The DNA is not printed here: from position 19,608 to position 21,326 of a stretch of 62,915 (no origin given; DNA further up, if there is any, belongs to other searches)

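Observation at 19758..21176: Aminotransferase-fold protein with the Schiff-base lysine replaced (SxSK reads GLSH) and altered PLP-contact residues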

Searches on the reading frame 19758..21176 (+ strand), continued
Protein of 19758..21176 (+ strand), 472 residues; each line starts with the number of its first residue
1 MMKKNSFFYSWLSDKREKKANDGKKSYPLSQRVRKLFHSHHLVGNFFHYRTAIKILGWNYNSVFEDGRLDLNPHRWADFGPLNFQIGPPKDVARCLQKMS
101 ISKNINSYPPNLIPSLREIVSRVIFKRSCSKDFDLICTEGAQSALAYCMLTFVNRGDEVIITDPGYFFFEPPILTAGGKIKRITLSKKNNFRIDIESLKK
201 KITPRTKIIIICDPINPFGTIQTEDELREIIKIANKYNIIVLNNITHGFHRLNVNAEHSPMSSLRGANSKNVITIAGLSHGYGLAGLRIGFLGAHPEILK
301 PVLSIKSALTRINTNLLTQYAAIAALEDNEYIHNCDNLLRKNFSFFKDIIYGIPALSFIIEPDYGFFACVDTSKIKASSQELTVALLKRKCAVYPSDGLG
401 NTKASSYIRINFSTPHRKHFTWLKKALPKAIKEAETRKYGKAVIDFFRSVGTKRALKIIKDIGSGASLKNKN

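Call 28: search_protein_families(library=ncbifam, proteins=[L004:2614-3750:+, L004:3779-5122:+, L004:5507-6511:+, L004:6504-7697:+, L004:7690-8079:+, L004:8108-8563:+, L004:8597-9163:+, L004:9153-10001:+, L004:11386-12330:+, L004:12363-13580:+], max_evalue=0.00001)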
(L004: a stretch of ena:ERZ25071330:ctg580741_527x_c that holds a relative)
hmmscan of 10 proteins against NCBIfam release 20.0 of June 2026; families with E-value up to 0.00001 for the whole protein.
L004:2614-3750:+ (378 aa): 5 families
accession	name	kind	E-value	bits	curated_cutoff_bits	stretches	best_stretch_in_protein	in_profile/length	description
TIGR04043.1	rSAM_MSMEG_0568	hypoth_equivalog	2.8e-98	329.2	303.7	1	9-356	2-354/354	MSMEG_0568 family radical SAM protein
NF045502.1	variant_rSAM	domain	1.4e-54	185.5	125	1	54-329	71-355/357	radical SAM protein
NF053743.1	LipS2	equivalog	2.5e-16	60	270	1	175-317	84-220/292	LipS2 family lipoyl synthase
TIGR03957.1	rSAM_HmdB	equivalog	1.5e-10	40.8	320.9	1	121-312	48-233/317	5,10-methenyltetrahydromethanopterin hydrogenase cofactor biosynthesis protein HmdB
TIGR03910.1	pyrrolys_PylB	equivalog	1.3e-09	37.4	348.2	1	126-314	69-253/347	methylornithine synthase PylB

L004:3779-5122:+ (447 aa): 50 families (the best 25 are shown)
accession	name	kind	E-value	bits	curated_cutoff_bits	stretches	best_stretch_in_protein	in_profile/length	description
TIGR03385.1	CoA_CoA_reduc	equivalog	7.3e-86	288.7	578.8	1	7-438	1-439/439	CoA-disulfide reductase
NF007123.0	PRK09564.1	equivalog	5e-77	259.4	458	1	7-428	2-430/444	CoA-disulfide reductase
NF046103.1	NOXase_Strep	equivalog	8.6e-58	196.3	600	1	7-426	1-426/442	H2O-forming NADH oxidase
NF010037.0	PRK13512.1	equivalog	9.1e-41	140.1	394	1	7-427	3-423/438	CoA-disulfide reductase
NF045765.1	PhenlGlyoxDHPadH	equivalog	6.1e-39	134.1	475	1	8-317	5-312/416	NADH-dependent phenylglyoxylate dehydrogenase subunit epsilon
TIGR02053.1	MerA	equivalog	2.7e-38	132.1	454.45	1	91-446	116-458/465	mercury(II) reductase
TIGR02374.1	nitri_red_nirB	equivalog_domain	2.8e-38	131.9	578.35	1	10-286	3-282/794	nitrite reductase large subunit NirB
NF003437.0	PRK04965.1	equivalog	2e-35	122.5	392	1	7-285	4-278/378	NADH:flavorubredoxin reductase NorW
NF041682.1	ant_diox_AndAa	equivalog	4.6e-31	107.9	650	1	8-326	6-321/406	anthranilate 1,2-dioxygenase system ferredoxin--NAD(+) reductase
NF011565.0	PRK14989.1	subfamily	1.1e-28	99.8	883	1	7-283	5-284/847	nitrite reductase large subunit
NF042949.2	3PPDioc_HcaD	equivalog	4.1e-27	94.9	450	1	7-283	3-277/386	3-phenylpropionate/cinnamic acid dioxygenase ferredoxin--NAD(+) reductase subunit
TIGR01350.1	lipoamide_DH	equivalog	4e-25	88.4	408.8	1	90-417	115-434/461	dihydrolipoyl dehydrogenase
TIGR01424.1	gluta_reduc_2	equivalog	7.4e-24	84.1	606.05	1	56-415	88-427/446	glutathione-disulfide reductase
NF010311.1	PRK13748.1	subfamily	9e-24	84.2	600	1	97-440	226-547/560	mercury(II) reductase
NF004776.0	PRK06116.1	equivalog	1.1e-23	84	480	1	90-414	119-430/450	glutathione-disulfide reductase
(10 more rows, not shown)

L004:5507-6511:+ (334 aa): 0 families

L004:6504-7697:+ (397 aa): 30 families (the best 25 are shown)
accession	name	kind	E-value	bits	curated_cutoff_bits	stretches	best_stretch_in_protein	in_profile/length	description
TIGR04047.1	MSMEG_0565_glyc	hypoth_equivalog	5.1e-122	407.5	259.85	1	3-380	1-372/373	MSMEG_0565 family glycosyltransferase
TIGR03088.1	stp2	hypoth_equivalog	5.1e-26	91.6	409.05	1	143-383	140-374/374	TIGR03088 family PEP-CTERM/XrtA system glycosyltransferase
TIGR03999.1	thiol_BshA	equivalog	6.4e-25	87.9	273.7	1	135-383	140-374/375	N-acetyl-alpha-D-glucosaminyl L-malate synthase BshA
NF012028.0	PRK15484.1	subfamily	4.5e-24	85.2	618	1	116-375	123-371/380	lipopolysaccharide N-acetylglucosaminyltransferase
TIGR03449.1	mycothiol_MshA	equivalog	5.3e-24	84.9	462.5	1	148-383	173-404/406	D-inositol-3-phosphate glycosyltransferase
NF041876.1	EPS_EpsE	equivalog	1.3e-23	84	400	1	151-363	177-376/389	exopolysaccharide biosynthesis GT4 family glycosyltransferase EpsE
TIGR02149.1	glgA_Coryne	subfamily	7.2e-22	78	302.4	1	139-383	144-391/391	glycogen synthase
NF038295.1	EPS_HpsP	equivalog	4.5e-19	68.7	550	1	156-383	170-388/388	hormogonium polysaccharide biosynthesis glycosyltransferase HpsP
NF053513.1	Gtran_IagA_BgsA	equivalog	2.2e-18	66.4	460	1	141-383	107-332/333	LTA glycolipid anchor biosynthesis glycosyltransferase, IagA/BgsA family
TIGR04157.1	glyco_rSAM_CFB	subfamily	2.4e-17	63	400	1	140-330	170-348/406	TIGR04157 family glycosyltransferase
NF047684.1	TeichurnBiosyTuaC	equivalog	5.4e-17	61.8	550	1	135-382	160-389/391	teichuronic acid biosynthesis protein TuaC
NF038229.1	Glyco4_Geo_Pelo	equivalog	2.4e-16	59.7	400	1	176-383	143-337/338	GPMC system family 4 glycosyltransferase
TIGR04063.1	stp3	hypoth_equivalog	2.9e-14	52.8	442.05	1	163-383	183-396/397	TIGR04063 family PEP-CTERM/XrtA system glycosyltransferase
TIGR02472.1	sucr_P_syn_N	equivalog_domain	2.6e-13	49.6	576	1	162-374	211-433/439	sucrose-phosphate synthase, putative, glycosyltransferase domain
NF049987.1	DaglGlyslTfaseDgs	equivalog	4.2e-13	48.9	500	1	163-384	127-329/332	processive diacylglycerol alpha-glucosyltransferase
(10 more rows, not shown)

L004:7690-8079:+ (129 aa): 5 families
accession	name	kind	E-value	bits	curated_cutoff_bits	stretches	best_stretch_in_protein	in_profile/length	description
NF041052.1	OsmC_like_Se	domain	6.6e-19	68.3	95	1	3-127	5-139/144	OsmC-related (seleno)protein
TIGR03561.1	organ_hyd_perox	subfamily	1e-10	42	88.85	1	10-122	12-128/134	Ohr family peroxiredoxin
NF052637.1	HydprxOhrVib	equivalog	2.6e-10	40.7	240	1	3-121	8-128/140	organic hydroperoxide reductase Ohr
TIGR03563.1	perox_SACOL1771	subfamily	3.3e-09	36.8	166.15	1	9-119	12-131/138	SACOL1771 family peroxiredoxin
TIGR03562.1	osmo_induc_OsmC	subfamily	1.4e-07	31.7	85.8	1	34-119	39-129/137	OsmC family peroxiredoxin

L004:8108-8563:+ (151 aa): 1 family
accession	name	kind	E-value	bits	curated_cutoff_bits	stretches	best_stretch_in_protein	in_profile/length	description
NF004760.0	PRK06091.1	subfamily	4.4e-20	71.7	433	2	6-91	5-92/555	acyl-CoA synthetase FdrA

L004:8597-9163:+ (188 aa): 0 families

L004:9153-10001:+ (282 aa): 0 families

L004:11386-12330:+ (314 aa): 33 families (the best 25 are shown)
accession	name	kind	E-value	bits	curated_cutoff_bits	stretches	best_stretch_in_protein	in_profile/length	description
TIGR01137.1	cysta_beta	equivalog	1.9e-104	349.8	510.25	1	4-310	2-309/457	cystathionine beta-synthase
NF007989.0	PRK10717.1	equivalog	2.7e-100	335.7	387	1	1-309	2-315/334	cysteine synthase A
NF053679.1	CysteaSynCapA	equivalog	3.9e-99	331.5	600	1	2-309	5-317/329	cysteate synthase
TIGR01136.1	cysKM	subfamily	1.6e-96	323.2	344.15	1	8-309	2-296/299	cysteine synthase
TIGR01139.1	cysK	equivalog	3.4e-94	315.5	350.95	1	9-309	3-295/298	cysteine synthase A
TIGR01138.1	cysM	equivalog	8.2e-75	252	394.2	1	7-308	2-286/290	cysteine synthase B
NF008735.0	PRK11761.1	equivalog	5.4e-74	249.1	413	1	6-309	5-291/296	cysteine synthase CysM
TIGR03945.1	PLP_SbnA_fam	equivalog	2.1e-69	234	349.95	1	8-308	2-296/304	2,3-diaminopropionate biosynthesis protein SbnA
NF005292.0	PRK06815.1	equivalog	1.3e-30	106.6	371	1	7-298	15-303/320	threonine/serine dehydratase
TIGR01127.1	ilvA_1Cterm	equivalog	2.1e-29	102.7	378.75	1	15-298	2-280/380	threonine ammonia-lyase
NF052478.1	CystDsulMYC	equivalog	7.6e-29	101.1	600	1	28-310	37-324/354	L-cysteine desulfhydrase Cds1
NF006390.0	PRK08639.1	equivalog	1.5e-22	80.1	421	1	4-298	16-309/418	threonine ammonia-lyase IlvA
NF006389.0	PRK08638.1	equivalog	3.3e-22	78.9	453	1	7-291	21-303/333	bifunctional threonine ammonia-lyase/L-serine ammonia-lyase TdcB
TIGR01124.1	ilvA_2Cterm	equivalog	5.5e-22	78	411.3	1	9-297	13-298/499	threonine ammonia-lyase, biosynthetic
NF004170.0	PRK05638.1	equivalog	6.8e-22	77.6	421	1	12-194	65-234/442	threonine synthase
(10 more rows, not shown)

L004:12363-13580:+ (405 aa): 6 families
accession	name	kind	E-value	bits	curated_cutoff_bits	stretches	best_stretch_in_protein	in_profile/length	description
TIGR01048.1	lysA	equivalog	1e-57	195.6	297.9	2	4-199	11-211/417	diaminopimelate decarboxylase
NF041039.1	FslC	exception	1.1e-55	189.2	500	1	2-403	12-415/418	rhizoferrin biosystnesis N-citrylornithine decarboxylase FslC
NF052544.1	OrLyDeCDokD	equivalog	6.6e-34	117.3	700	1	10-299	34-324/461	ornithine/lysine decarboxylase DokD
TIGR03099.1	dCO2ase_PEP1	hypoth_equivalog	2.6e-28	99.2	478.45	1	7-387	13-391/398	pyridoxal-dependent decarboxylase, exosortase A system-associated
NF006515.0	PRK08961.1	equivalog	6.3e-16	57.5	802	1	16-386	501-852/861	bifunctional aspartate kinase/diaminopimelate decarboxylase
TIGR01047.1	nspC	equivalog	1.1e-09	37.3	409.05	0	230-401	186-369/380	carboxynorspermidine decarboxylase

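Call 34: search_protein_families(library=pfam, proteins=[L064:4079-5083:+, L064:5080-6225:+, L064:6222-6857:+, L064:8095-9105:+, L064:9153-9863:+, L064:11844-14195:-, L064:14305-15210:-, L064:15215-16951:-, L064:17175-18278:-, L064:6632-8296:-], max_evalue=0.0001)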
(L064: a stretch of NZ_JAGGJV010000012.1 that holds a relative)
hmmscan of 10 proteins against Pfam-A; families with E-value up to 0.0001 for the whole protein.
L064:4079-5083:+ (334 aa): 2 families
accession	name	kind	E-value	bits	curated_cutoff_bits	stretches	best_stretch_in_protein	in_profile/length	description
PF06968.18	BATS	-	9.6e-29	99.9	22.2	1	235-326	1-88/88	Biotin and Thiamin Synthesis associated domain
PF04055.27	Radical_SAM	-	2.8e-23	83.3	29.5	1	63-220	2-162/166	Radical SAM superfamily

L064:5080-6225:+ (381 aa): 3 families
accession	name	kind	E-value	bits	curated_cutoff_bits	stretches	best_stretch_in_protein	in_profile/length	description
PF00155.27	Aminotran_1_2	-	4.4e-49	168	19.7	1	31-371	4-360/361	Aminotransferase class I and II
PF01053.26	Cys_Met_Meta_PP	-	2.2e-06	26.9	27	1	70-206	48-181/381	Cys/Met metabolism PLP-dependent enzyme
PF01212.27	Beta_elim_lyase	-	3.9e-06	26.8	27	1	71-138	29-96/288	Beta-eliminating lyase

L064:6222-6857:+ (211 aa): 1 family
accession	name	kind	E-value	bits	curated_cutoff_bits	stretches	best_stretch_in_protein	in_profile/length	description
PF13500.12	AAA_26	-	7.8e-62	209.1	27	1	4-190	3-196/198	AAA domain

L064:8095-9105:+ (336 aa): 2 families
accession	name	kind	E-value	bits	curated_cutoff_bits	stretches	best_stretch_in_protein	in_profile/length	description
PF08541.16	ACP_syn_III_C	-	4.4e-28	97.7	26.6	1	247-335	1-89/90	3-Oxoacyl-[acyl-carrier-protein (ACP)] synthase III C terminal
PF08545.16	ACP_syn_III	-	3.4e-22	78.5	24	1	117-195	1-80/80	3-Oxoacyl-[acyl-carrier-protein (ACP)] synthase III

L064:9153-9863:+ (236 aa): 0 families

L064:11844-14195:- (783 aa): 5 families
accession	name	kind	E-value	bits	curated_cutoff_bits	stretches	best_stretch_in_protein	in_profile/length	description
PF02706.20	Wzz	-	6.6e-13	49.2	25.5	1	23-111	3-89/91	Chain length determinant protein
PF13807.11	GNVR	-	5.9e-10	39.4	27.7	1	412-475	16-79/82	G-rich domain on putative tyrosine kinase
PF13614.12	AAA_31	-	6e-09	36.5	27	1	576-718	2-148/177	AAA domain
PF01656.29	CbiA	-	3e-08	34.1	25.4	1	586-752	9-86/125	CobQ/CobB/MinD/ParA nucleotide binding domain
PF10609.15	ParA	-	1.1e-06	28.8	27.1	1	576-626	4-54/246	NUBPL iron-transfer P-loop NTPase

L064:14305-15210:- (301 aa): 1 family
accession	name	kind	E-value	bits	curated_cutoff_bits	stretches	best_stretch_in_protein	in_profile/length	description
PF00483.29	NTP_transferase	-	5.6e-25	88.8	21.2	1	9-270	1-240/245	Nucleotidyl transferase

L064:15215-16951:- (578 aa): 3 families
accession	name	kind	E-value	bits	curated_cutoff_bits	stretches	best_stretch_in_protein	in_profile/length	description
PF00535.33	Glycos_transf_2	-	1.8e-39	135.8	23.3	1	249-412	2-167/168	Glycosyl transferase family 2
PF13641.12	Glyco_tranf_2_3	-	1.5e-14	55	27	1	245-449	1-206/230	Glycosyltransferase like family 2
PF10111.15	Glyco_tranf_2_2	-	1.5e-09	38.2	27.3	1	260-438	15-200/276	Glycosyltransferase like family 2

L064:17175-18278:- (367 aa): 4 families
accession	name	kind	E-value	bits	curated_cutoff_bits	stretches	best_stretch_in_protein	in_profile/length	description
PF00535.33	Glycos_transf_2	-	1.2e-21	77.8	23.3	1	48-215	2-167/168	Glycosyl transferase family 2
PF10111.15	Glyco_tranf_2_2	-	7.4e-09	35.9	27.3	1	49-265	3-232/276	Glycosyltransferase like family 2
PF13632.12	Glyco_trans_2_3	-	5.1e-06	26.9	27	1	193-326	67-196/198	Glycosyl transferase family group 2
PF13641.12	Glyco_tranf_2_3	-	4.4e-05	24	27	0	47-109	4-67/230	Glycosyltransferase like family 2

L064:6632-8296:- (554 aa): 0 families

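Call 36: find_related_loci(query=A2, collection=metagenome_contigs, flank=10000)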
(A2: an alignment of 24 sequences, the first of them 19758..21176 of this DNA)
Query A2 (472 aa) in metagenome_contigs; peptide patterns used: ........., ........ (x = any residue, [..] = any of these).
57 stretches matched a pattern; 10 encode a relative of the query (tblastn E <= 1e-3); 9 distinct loci.
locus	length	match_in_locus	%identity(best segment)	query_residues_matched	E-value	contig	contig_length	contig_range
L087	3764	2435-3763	99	1-443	0e+0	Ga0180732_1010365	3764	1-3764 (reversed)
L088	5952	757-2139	62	2-462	0e+0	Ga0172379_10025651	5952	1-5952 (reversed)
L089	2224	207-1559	65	8-462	0e+0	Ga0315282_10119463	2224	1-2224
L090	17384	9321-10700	58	2-462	0e+0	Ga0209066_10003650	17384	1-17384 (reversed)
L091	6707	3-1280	64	46-468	0e+0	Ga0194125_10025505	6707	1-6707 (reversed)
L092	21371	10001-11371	60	2-462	0e+0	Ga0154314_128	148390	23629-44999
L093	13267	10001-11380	58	2-462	0e+0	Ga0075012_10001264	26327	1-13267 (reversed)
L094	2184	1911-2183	54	8-102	2e-26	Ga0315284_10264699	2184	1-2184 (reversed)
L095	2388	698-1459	27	135-401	2e-17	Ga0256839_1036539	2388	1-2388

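Call 40: predict_structure(alignment_id=A1)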
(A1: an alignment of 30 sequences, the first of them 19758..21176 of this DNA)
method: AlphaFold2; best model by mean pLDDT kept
length: 472 residues; sequences in the alignment: 30
mean_pLDDT: 90.1   pTM: 0.89
mean pLDDT of the five models: 90.1, 90.1, 88.5, 87.5, 85.7
residues with pLDDT >= 90: 348; 70-90: 87; 50-70: 22; < 50: 15
segments of 3 or more residues with pLDDT < 50: 18-23, 466-472
pLDDT, mean of each block of 10 residues (from residue 1): 52 55 62 86 87 91 83 93 92 95 83 93 95 94 95 97 87 95 93 96 98 94 97 98 96 95 94 96 93 97 92 85 96 96 98 97 97 96 98 91 91 96 98 97 93 88 58 30
secondary structure, 60 per line:
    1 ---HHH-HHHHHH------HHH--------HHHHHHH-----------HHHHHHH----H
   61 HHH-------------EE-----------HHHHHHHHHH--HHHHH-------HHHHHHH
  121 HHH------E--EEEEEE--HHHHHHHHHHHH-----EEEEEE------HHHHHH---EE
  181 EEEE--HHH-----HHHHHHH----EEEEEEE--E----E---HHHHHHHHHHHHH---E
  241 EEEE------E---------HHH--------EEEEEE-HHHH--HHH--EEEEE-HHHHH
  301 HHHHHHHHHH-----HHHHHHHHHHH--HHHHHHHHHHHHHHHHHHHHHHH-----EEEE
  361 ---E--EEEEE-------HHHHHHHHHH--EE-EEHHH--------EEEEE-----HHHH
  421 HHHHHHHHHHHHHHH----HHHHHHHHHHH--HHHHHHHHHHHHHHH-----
elements in order: H8-13 H31-37 H49-55 H60-63 H90-99 H102-106 H114-123 E133-138 H141-152 E158-163 H170-175 E179-184 H195-201 E206-212 H224-236 E240-244 E272-277 H279-282 E290-294 H296-310 H316-326 H329-351 E357-360 E367-371 H379-388 E407-411 H417-435 H440-450 H453-467

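Call 42: fold_search(model_id=the predicted structure, library=pdb)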
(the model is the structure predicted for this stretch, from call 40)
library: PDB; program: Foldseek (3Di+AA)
matches with E <= 10: 1989; with E <= 0.001: 1845
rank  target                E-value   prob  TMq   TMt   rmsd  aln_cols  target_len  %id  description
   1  6f5v_D                1.3e-27  1.00  0.73  0.85   3.3       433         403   21  Crystal structure of the prephenate aminotransferase from Arabidopsis thaliana (released 2019-03-13)
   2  1b5o_A                3.1e-27  1.00  0.71  0.86   3.2       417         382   20  THERMUS THERMOPHILUS ASPARTATE AMINOTRANSFERASE SINGLE MUTANT 1 (released 2003-09-02)
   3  5wml_B                4.6e-27  1.00  0.72  0.84   3.1       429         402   22  Arabidopsis thaliana Prephenate Aminotransferase mutant- K306A (released 2018-08-08)
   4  1gd9_A                5.4e-27  1.00  0.71  0.85   3.3       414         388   21  CRYSTALL STRUCTURE OF PYROCOCCUS PROTEIN-A1 (released 2001-09-22)
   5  5bj4_A                5.7e-27  1.00  0.66  0.83   3.1       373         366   21  THERMUS THERMOPHILUS ASPARTATE AMINOTRANSFERASE TETRA MUTANT 2 (released 2003-09-02)
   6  6f5v_B                7.5e-27  1.00  0.73  0.85   3.2       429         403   21  Crystal structure of the prephenate aminotransferase from Arabidopsis thaliana (released 2019-03-13)
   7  1bjw_A                7.9e-27  1.00  0.72  0.88   2.8       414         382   20  ASPARTATE AMINOTRANSFERASE FROM THERMUS THERMOPHILUS (released 1999-07-22)
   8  5wmi                  1.1e-26  1.00  0.72  0.84   3.1       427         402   22  Arabidopsis thaliana Prephenate Aminotransferase mutant- T84V (released 2018-08-08)
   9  5wml_A                1.2e-26  1.00  0.72  0.83   3.3       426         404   22  Arabidopsis thaliana Prephenate Aminotransferase mutant- K306A (released 2018-08-08)
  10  4wlj_A                1.9e-26  1.00  0.67  0.76   4.8       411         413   18  High resolution crystal structure of human kynurenine aminotransferase-I in complex with aminooxyacetate (released 2014-12-03)
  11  4wp0_D                1.9e-26  1.00  0.67  0.76   5.1       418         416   18  Crystal structure of human kynurenine aminotransferase-I with a C-terminal V5-hexahistidine tag (released 2014-11-19)
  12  1j32_A                3.3e-26  1.00  0.72  0.87   3.3       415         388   21  Aspartate Aminotransferase from Phormidium lapideum (released 2003-02-04)
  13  5bj3_A                4.1e-26  1.00  0.65  0.83   6.3       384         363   20  THERMUS THERMOPHILUS ASPARTATE AMINOTRANSFERASE TETRA MUTANT 1 (released 2003-09-02)
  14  1xi9_A                4.1e-26  1.00  0.70  0.84   3.2       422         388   22  Alanine aminotransferase from Pyrococcus furiosus Pfu-1397077-001 (released 2004-11-23)
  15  4wp0_B                4.4e-26  1.00  0.71  0.81   3.6       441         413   17  Crystal structure of human kynurenine aminotransferase-I with a C-terminal V5-hexahistidine tag (released 2014-11-19)
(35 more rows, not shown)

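Call 57: search_solved_structures(query=L004:9153-10001:+, max_evalue=1)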
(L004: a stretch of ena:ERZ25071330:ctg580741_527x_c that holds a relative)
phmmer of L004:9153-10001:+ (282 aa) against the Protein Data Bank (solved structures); distinct sequences matched with E-value up to 1: 11.
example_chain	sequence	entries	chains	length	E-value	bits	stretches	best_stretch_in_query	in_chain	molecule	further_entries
9fcs_A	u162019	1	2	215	0.054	16.2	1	113-223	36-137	SAM-dependent methyltransferase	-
9fcq_A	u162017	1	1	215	0.054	16.2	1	113-223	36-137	SAM-dependent methyltransferase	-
9fd3_A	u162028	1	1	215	0.095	15.4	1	113-223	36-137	SAM-dependent methyltransferase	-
9fcd_A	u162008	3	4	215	0.095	15.4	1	113-223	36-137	SAM-dependent methyltransferase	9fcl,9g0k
9fcy_A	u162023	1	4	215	0.095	15.4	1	113-223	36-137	SAM-dependent methyltransferase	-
5lhm_A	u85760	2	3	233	0.24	14.1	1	133-219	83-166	Putative O-methyltransferase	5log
8gdu_A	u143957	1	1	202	0.28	13.8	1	128-219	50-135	Methyltransferase domain-containing protein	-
8bk2_A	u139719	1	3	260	0.41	13.3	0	110-177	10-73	Factor H-binding protein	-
9rvy_D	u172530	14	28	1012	0.45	13.2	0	220-254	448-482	Egalitarian, isoform B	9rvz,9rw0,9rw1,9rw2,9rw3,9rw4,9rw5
6mro_A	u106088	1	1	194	0.47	13.1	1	128-215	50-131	methyl transferase from Methanosarcina acetivorans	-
4ayn_A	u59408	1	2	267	0.58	12.8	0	110-177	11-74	FACTOR H-BINDING PROTEIN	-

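Call 58: search_solved_structures(query=L004:8597-9163:+, max_evalue=1)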
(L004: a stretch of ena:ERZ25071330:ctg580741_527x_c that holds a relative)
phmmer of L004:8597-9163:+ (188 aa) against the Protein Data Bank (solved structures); distinct sequences matched with E-value up to 1: 3.
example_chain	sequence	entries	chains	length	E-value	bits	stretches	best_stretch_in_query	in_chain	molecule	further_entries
9viw_A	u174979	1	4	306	0.0045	20.4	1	33-77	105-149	Bacterioferritin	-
1nf4_A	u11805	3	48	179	0.029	17.7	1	43-150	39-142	bacterioferritin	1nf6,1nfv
4z5s_A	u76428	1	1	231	0.72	13.2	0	118-164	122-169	Aldehyde decarbonylase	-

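Call 59: find_encoding_contigs(protein=P0029, flank=10000, max_places=1)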
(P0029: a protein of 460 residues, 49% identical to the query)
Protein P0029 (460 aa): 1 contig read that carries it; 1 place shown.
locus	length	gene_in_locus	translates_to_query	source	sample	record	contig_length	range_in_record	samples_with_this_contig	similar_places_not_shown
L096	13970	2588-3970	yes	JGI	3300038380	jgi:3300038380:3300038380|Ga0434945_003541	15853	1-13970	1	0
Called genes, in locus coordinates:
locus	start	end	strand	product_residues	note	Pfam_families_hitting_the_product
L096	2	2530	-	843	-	?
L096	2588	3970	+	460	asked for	PF00155:Aminotran_1_2, PF00266:Aminotran_5 (weak), PF01041:DegT_DnrJ_EryC1 (weak)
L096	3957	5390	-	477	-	PF02310:B12-binding, PF04055:Radical_SAM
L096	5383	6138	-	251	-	PF00005:ABC_tran, PF13304:AAA_21 (faint)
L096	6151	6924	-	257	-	PF00528:BPD_transp_1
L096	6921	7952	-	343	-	PF09084:NMT1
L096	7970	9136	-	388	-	PF07396:Porin_O_P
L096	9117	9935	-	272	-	-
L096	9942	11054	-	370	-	PF01136:Peptidase_U32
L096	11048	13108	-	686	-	PF02310:B12-binding, PF04055:Radical_SAM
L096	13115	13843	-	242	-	PF01596:Methyltransf_3 (faint), PF13578:Methyltransf_24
